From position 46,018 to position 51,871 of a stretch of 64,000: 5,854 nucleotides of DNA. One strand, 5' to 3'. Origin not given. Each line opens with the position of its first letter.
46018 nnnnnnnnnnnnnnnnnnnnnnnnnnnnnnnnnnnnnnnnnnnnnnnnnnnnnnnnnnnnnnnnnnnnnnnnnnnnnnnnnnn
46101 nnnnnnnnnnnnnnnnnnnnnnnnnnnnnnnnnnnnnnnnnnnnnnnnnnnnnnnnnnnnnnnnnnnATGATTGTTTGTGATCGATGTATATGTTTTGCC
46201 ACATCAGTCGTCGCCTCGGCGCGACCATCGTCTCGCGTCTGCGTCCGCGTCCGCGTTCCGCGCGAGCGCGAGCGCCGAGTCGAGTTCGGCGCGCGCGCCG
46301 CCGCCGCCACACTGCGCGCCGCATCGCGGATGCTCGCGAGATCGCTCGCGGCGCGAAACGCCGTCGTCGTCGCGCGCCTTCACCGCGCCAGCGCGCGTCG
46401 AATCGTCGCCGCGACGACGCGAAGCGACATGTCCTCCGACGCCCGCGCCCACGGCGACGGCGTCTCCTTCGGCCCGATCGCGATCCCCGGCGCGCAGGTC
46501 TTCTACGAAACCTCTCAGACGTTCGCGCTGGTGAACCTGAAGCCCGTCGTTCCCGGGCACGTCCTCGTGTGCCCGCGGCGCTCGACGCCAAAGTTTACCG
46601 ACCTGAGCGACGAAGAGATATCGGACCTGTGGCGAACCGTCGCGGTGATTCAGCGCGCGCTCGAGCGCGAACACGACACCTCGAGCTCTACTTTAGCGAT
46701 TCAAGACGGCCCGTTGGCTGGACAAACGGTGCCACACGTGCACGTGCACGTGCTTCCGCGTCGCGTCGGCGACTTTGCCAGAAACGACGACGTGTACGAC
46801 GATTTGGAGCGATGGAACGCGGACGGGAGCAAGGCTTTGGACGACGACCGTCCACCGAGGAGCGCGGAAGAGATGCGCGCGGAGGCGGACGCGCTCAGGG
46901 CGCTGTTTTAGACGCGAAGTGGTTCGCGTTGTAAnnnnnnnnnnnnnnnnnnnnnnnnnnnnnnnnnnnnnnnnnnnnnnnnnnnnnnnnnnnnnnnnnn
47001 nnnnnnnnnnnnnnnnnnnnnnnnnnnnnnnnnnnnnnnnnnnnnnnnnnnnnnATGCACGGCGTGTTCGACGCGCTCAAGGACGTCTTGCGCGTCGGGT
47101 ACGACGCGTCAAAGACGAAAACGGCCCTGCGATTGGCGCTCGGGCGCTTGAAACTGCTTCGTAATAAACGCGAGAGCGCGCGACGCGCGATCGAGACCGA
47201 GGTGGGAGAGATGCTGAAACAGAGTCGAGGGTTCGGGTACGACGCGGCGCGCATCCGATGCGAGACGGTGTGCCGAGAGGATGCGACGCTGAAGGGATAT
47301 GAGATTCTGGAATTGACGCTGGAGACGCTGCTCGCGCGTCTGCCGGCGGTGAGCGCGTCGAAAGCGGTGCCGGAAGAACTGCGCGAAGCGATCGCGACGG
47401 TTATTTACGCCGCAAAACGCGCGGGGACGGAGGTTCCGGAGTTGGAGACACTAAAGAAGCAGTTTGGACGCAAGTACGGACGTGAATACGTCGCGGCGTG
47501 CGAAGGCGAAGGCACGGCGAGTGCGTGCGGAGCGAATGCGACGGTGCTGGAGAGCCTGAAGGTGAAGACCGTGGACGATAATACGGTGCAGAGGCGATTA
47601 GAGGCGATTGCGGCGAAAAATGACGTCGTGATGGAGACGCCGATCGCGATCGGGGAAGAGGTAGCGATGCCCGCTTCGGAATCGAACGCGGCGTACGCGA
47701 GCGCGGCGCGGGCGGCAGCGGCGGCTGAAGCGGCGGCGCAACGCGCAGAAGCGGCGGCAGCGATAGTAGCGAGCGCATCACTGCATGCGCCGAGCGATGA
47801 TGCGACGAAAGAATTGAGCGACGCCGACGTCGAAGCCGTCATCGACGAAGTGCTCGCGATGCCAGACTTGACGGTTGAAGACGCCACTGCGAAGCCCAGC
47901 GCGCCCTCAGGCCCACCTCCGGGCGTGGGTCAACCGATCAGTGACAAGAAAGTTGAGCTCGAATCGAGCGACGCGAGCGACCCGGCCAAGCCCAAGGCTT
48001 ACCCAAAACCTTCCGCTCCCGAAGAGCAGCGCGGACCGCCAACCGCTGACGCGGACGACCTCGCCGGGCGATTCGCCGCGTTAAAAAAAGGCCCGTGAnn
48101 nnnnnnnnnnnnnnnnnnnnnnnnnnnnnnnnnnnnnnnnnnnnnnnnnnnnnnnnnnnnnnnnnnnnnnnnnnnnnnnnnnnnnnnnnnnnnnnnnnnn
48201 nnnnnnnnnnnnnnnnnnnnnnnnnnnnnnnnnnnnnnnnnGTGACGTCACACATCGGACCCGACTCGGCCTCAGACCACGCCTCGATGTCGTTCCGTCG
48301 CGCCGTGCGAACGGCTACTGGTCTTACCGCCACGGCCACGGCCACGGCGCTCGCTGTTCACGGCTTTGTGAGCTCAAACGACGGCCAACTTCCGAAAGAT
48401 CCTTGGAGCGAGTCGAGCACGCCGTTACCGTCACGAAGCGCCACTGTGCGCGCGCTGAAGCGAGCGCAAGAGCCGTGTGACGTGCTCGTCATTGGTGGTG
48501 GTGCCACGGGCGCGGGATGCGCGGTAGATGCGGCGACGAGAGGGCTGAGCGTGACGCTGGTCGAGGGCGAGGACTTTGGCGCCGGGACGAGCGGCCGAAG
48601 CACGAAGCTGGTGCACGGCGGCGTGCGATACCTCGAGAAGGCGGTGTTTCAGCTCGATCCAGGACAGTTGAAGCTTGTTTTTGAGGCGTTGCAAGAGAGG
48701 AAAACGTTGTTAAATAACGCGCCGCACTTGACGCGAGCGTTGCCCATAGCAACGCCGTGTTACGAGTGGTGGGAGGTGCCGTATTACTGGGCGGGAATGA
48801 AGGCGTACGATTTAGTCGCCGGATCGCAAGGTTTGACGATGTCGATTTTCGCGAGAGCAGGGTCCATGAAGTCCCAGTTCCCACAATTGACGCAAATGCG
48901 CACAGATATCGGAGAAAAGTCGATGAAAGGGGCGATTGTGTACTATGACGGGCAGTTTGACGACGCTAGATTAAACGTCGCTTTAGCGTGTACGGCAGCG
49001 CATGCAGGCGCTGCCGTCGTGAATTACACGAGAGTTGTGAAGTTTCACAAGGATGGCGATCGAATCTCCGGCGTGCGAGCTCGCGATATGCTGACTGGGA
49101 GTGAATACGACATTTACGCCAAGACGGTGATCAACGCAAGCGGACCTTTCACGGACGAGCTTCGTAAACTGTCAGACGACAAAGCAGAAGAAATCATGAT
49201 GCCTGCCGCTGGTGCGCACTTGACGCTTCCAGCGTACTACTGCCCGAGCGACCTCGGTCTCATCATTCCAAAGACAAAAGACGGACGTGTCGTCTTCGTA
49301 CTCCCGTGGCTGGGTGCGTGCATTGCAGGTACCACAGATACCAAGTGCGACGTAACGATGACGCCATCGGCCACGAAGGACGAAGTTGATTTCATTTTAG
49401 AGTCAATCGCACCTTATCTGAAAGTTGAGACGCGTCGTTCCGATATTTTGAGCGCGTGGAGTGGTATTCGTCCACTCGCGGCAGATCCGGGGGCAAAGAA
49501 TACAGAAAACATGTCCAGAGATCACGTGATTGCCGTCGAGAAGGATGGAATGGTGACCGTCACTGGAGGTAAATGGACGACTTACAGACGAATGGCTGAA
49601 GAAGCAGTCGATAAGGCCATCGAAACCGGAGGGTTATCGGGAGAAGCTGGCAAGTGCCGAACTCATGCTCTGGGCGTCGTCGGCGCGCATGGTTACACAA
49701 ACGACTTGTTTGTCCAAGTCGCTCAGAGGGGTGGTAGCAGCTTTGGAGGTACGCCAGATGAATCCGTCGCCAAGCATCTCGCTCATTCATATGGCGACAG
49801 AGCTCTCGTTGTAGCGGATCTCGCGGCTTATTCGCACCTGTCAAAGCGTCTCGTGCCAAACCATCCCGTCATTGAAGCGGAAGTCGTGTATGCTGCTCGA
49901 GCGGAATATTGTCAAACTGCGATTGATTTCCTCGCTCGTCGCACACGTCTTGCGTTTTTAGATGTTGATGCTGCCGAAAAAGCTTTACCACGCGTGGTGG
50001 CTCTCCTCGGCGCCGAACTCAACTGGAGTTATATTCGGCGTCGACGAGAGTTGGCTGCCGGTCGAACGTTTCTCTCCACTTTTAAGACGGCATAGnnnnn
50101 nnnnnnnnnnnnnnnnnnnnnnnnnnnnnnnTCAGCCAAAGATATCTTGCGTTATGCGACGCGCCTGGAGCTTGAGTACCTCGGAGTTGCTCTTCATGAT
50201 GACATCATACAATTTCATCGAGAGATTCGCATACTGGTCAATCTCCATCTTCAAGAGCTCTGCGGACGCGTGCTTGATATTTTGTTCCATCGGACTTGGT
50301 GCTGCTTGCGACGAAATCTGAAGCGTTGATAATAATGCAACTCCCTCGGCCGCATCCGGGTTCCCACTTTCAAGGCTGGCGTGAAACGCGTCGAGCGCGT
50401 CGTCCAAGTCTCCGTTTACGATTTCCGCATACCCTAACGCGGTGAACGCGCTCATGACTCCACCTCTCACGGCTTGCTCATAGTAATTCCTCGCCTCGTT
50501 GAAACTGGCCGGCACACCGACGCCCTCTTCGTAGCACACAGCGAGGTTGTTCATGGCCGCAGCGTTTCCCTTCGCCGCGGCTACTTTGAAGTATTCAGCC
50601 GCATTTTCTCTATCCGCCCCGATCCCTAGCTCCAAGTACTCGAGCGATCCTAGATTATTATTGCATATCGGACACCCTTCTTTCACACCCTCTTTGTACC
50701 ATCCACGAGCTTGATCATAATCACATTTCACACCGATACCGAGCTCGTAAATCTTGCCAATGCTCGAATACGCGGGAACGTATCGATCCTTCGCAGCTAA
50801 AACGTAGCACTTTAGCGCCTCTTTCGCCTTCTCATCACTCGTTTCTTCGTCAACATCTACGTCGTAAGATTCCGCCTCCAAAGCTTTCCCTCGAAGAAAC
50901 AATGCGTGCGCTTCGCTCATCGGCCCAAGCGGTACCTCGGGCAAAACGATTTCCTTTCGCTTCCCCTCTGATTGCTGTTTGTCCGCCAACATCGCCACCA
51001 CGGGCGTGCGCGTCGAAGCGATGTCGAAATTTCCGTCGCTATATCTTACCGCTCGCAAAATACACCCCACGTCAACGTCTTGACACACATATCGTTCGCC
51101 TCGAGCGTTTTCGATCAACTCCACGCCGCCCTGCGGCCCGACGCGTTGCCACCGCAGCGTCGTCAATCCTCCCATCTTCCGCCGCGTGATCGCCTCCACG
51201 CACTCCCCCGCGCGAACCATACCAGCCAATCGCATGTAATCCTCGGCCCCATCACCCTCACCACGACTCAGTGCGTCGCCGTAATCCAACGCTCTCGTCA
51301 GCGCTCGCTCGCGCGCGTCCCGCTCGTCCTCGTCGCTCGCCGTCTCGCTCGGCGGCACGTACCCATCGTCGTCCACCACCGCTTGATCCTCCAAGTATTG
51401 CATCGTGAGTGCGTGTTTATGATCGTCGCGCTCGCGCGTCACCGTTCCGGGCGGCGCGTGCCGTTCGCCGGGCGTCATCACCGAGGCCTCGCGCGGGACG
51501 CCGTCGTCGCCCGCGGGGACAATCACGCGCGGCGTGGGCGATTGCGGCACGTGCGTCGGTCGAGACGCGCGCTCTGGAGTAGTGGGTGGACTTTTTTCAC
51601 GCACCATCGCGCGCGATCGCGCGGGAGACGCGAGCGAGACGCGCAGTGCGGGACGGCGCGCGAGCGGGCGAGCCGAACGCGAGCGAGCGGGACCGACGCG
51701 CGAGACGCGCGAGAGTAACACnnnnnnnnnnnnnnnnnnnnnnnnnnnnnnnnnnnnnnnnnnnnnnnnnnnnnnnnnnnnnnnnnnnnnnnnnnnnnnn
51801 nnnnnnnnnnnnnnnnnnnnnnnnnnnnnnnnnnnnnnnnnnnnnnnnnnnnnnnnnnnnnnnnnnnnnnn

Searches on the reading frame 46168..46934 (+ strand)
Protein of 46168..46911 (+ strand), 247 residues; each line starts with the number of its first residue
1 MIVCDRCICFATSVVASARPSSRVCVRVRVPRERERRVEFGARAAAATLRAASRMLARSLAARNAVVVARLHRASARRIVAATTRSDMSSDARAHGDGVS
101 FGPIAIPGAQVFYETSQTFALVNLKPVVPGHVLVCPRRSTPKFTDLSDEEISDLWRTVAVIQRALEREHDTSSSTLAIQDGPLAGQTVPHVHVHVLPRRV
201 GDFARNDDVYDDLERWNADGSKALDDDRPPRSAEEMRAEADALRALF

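Call 13: search_protein_families(library=pfam, proteins=[window:46168-46911:+, window:46185-46934:+], max_evalue=0.01)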
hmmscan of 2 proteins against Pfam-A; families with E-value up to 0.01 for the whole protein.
window:46168-46911:+ (247 aa): 2 families
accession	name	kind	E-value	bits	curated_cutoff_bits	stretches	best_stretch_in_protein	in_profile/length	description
PF01230.28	HIT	-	5.4e-26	91.5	21.5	1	109-199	6-96/98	HIT domain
PF11969.13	DcpS_C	-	3.8e-08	34.2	24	1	110-196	15-100/114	Scavenger mRNA decapping enzyme C-term binding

window:46185-46934:+ (249 aa): 0 families

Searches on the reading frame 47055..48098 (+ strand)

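Call 13: search_protein_families(library=pfam, proteins=[window:47055-48098:+], max_evalue=0.01)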
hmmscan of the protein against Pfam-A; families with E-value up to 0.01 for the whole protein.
window:47055-48098:+ (347 aa): 1 family
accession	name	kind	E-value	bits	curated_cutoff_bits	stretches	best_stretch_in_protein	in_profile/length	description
PF03398.19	Ist1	-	1.1e-42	146.2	33.6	1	22-191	1-163/164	Regulator of Vps4 activity in the MVB pathway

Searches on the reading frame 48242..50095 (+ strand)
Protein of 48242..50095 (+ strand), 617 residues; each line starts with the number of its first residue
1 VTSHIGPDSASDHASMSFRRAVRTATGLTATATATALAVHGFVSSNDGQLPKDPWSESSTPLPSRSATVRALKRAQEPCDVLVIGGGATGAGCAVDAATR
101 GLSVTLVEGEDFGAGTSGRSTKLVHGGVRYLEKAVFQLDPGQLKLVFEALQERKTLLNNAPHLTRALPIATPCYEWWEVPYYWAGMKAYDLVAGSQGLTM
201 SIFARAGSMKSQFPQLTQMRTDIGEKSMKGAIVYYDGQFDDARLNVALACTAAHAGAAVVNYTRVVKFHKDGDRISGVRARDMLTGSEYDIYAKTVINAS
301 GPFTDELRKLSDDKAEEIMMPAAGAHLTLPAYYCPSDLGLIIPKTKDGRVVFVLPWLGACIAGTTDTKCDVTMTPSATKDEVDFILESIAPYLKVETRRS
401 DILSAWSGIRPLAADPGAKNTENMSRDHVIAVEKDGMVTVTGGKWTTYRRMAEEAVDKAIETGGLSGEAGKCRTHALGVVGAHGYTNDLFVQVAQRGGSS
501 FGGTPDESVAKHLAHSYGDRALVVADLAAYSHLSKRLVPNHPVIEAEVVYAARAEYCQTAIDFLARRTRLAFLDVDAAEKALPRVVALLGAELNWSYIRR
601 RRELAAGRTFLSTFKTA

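Call 14: search_protein_families(library=pfam, proteins=[window:48242-50095:+], max_evalue=0.01)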
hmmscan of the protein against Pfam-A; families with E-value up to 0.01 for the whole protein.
window:48242-50095:+ (617 aa): 10 families
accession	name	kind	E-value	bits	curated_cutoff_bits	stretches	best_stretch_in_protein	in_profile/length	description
PF01266.30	DAO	-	8.2e-54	183.9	27.9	1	80-449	1-353/353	FAD dependent oxidoreductase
PF16901.10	DAO_C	-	9.8e-37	126.1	31.4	1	472-597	1-123/126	C-terminal domain of alpha-glycerophosphate oxidase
PF12831.13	FAD_oxidored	-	1.3e-11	44.8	27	2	80-118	1-41/416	FAD dependent oxidoreductase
PF00890.30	FAD_binding_2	-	6.6e-08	32.6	20.4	1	80-117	1-38/414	FAD binding domain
PF07992.20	Pyr_redox_2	-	2.8e-05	24.1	26.1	1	66-111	130-175/291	Pyridine nucleotide-disulphide oxidoreductase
PF01494.25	FAD_binding_3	-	5.2e-05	23.1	22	0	243-305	101-162/349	FAD binding domain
PF03486.20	HI0933_like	-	0.0016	18.4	50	1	80-110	2-32/244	HI0933-like protein Rossmann domain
PF00070.33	Pyr_redox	-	0.0023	18.8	22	0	81-111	2-32/82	Pyridine nucleotide-disulphide oxidoreductase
PF01134.28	GIDA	-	0.0044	16.6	22.1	0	80-107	1-28/391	Glucose inhibited division protein A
PF13450.12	NAD_binding_8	-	0.0065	17.2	21.9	1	83-112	1-30/68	NAD(P)-binding Rossmann-like domain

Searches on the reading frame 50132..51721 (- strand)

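Call 14: search_protein_families(library=pfam, proteins=[window:50132-51721:-], max_evalue=0.01)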
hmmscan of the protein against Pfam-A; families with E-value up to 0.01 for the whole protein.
window:50132-51721:- (529 aa): 3 families
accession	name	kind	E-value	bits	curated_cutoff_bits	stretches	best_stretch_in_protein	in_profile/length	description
PF08238.18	Sel1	-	2.4e-14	53.7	30.7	1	387-421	1-35/36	Sel1 repeat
PF13432.12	TPR_16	-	0.0034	18.3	32.7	1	407-455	13-63/65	Tetratricopeptide repeat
PF16709.11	SCAB-Ig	-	0.0096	16.4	27.6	0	188-241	29-83/98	Ig domain of plant-specific actin-binding protein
